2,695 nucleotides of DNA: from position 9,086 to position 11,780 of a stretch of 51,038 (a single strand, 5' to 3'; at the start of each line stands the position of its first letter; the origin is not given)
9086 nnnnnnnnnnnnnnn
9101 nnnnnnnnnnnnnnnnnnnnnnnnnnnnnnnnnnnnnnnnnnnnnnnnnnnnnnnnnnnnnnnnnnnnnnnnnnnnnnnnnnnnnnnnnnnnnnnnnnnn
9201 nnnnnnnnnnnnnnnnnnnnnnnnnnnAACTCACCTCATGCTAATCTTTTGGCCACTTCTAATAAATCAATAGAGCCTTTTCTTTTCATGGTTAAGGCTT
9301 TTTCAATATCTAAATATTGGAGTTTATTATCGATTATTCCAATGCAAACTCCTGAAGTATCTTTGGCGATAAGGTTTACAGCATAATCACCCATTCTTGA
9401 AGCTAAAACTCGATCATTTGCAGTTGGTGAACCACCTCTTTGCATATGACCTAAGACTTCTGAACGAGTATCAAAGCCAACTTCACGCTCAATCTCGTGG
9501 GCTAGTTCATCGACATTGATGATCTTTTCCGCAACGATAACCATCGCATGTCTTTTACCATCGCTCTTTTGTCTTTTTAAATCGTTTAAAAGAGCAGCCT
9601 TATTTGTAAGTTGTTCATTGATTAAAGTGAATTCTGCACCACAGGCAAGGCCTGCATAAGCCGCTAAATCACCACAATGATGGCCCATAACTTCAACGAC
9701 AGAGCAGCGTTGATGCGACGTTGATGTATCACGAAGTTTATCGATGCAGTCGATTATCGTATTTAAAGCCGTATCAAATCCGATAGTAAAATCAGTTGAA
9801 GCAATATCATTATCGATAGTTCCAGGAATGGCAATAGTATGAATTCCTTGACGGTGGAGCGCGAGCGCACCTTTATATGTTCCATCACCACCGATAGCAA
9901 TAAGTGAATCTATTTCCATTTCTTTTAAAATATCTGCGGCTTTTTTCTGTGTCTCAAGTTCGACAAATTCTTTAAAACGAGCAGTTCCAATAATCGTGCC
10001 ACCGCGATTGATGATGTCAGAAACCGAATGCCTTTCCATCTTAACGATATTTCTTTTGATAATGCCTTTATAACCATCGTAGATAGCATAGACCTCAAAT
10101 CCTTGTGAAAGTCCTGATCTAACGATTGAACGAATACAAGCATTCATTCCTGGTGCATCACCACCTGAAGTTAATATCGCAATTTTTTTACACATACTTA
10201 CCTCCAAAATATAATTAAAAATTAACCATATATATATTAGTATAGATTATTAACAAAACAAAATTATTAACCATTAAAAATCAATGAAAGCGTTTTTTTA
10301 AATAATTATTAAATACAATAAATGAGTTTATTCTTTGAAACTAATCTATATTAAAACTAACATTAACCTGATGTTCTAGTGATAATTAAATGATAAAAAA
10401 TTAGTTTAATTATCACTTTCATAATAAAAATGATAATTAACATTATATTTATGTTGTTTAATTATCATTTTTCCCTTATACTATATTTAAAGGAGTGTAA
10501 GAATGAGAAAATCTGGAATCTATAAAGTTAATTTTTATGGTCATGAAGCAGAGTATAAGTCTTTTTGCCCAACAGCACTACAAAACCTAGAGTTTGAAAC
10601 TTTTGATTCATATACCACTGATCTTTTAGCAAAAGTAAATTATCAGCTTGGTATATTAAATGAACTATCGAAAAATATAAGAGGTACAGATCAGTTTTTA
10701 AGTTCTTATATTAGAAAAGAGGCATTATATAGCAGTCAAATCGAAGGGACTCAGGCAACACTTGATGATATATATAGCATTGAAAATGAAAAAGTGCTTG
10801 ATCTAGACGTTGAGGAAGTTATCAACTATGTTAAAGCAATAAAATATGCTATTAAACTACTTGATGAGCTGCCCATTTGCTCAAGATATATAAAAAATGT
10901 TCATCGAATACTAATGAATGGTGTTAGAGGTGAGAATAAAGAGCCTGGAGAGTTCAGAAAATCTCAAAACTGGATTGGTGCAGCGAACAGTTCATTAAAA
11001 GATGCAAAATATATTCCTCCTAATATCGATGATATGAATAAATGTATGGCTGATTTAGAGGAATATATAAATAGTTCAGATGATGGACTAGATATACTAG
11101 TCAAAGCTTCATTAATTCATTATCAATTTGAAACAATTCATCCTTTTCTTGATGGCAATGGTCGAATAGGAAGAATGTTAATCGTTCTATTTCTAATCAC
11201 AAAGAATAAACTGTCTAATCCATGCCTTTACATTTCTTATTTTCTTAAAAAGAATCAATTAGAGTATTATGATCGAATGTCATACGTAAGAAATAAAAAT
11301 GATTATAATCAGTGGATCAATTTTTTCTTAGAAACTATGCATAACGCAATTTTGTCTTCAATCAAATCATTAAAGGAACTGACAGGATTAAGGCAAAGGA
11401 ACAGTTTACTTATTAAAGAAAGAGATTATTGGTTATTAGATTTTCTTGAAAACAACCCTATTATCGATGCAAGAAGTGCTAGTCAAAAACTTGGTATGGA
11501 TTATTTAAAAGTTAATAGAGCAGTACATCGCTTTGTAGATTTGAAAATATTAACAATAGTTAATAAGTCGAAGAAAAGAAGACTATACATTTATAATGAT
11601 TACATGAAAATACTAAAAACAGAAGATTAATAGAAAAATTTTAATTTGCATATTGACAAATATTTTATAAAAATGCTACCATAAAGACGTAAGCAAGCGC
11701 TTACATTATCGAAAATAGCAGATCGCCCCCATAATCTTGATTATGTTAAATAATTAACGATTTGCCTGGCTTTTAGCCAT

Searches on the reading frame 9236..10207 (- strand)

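Call 53: search_protein_families(library=pfam, proteins=[window:9236-10207:-], max_evalue=0.00001)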
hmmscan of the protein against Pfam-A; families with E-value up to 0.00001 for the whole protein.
window:9236-10207:- (323 aa): 1 family
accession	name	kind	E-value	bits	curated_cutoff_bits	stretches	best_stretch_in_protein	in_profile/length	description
PF00365.25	PFK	-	7.9e-109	363.7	30.9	1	8-280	1-277/277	Phosphofructokinase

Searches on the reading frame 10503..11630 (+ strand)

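Call 53: search_protein_families(library=pfam, proteins=[window:10503-11630:+], max_evalue=0.00001)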
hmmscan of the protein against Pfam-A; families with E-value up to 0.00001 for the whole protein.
window:10503-11630:+ (375 aa): 2 families
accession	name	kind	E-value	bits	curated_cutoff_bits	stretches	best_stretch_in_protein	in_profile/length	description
PF02661.23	Fic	-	9.3e-22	78.1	24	1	125-231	2-93/93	Fic/DOC family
PF13784.11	Fic_N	-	1.5e-20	73.5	26.7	1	41-117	3-81/82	Fic/DOC family N-terminal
